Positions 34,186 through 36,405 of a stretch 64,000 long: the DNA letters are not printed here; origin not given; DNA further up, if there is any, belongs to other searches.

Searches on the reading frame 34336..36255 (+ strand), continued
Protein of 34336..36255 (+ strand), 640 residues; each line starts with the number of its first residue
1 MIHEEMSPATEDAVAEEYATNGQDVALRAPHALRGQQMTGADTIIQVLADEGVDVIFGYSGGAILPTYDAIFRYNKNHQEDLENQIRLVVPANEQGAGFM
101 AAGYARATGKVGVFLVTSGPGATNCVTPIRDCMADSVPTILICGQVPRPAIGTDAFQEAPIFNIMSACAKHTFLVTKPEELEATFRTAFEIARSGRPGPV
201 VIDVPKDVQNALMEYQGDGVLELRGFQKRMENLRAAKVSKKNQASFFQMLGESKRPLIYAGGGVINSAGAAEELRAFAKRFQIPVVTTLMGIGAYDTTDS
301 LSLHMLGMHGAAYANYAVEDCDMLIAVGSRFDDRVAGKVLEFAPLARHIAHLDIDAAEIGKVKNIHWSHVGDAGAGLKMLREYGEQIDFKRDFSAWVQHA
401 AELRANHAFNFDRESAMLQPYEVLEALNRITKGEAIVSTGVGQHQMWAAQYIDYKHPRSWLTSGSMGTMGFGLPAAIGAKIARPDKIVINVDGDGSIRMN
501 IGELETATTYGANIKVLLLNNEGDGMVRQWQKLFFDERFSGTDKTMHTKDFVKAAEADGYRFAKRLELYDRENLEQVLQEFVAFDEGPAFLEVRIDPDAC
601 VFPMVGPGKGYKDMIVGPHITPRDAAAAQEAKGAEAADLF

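Call 31: find_encoding_contigs(protein=P0054, flank=3000, max_places=3)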
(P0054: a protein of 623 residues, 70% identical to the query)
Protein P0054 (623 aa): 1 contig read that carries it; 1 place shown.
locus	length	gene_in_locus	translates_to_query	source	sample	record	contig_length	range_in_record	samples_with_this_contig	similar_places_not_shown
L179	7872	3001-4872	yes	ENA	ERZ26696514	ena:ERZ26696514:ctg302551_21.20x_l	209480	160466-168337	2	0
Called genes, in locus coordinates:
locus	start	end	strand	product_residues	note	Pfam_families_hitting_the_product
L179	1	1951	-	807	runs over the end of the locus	PF13757:VIT_2 (weak), PF08487:VIT, PF00092:VWA, PF05762:VWA_CoxE (weak), PF13519:VWA_2, PF13768:VWA_3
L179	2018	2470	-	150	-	PF00255:GSHPx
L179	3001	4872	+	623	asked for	PF02776:TPP_enzyme_N, PF00205:TPP_enzyme_M, PF02775:TPP_enzyme_C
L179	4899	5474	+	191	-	PF01842:ACT, PF22629:ACT_AHAS_ss, PF13710:ACT_5, PF10369:ALS_ss_C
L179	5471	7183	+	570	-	PF00920:ILVD_EDD_N, PF24877:ILV_EDD_C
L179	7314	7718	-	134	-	PF00072:Response_reg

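Call 32: find_encoding_contigs(protein=P0002, flank=3000, max_places=3)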
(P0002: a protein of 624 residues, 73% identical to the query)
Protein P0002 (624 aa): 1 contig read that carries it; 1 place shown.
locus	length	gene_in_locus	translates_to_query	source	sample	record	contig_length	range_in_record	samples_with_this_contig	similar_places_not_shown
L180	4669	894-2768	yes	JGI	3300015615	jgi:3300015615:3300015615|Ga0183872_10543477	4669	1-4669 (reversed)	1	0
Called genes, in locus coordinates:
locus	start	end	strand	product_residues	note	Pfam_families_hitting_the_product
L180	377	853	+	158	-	-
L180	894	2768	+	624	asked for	PF02776:TPP_enzyme_N, PF00205:TPP_enzyme_M, PF02775:TPP_enzyme_C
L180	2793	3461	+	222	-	PF01842:ACT, PF13710:ACT_5, PF22629:ACT_AHAS_ss, PF10369:ALS_ss_C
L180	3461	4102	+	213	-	PF05685:Uma2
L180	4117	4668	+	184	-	?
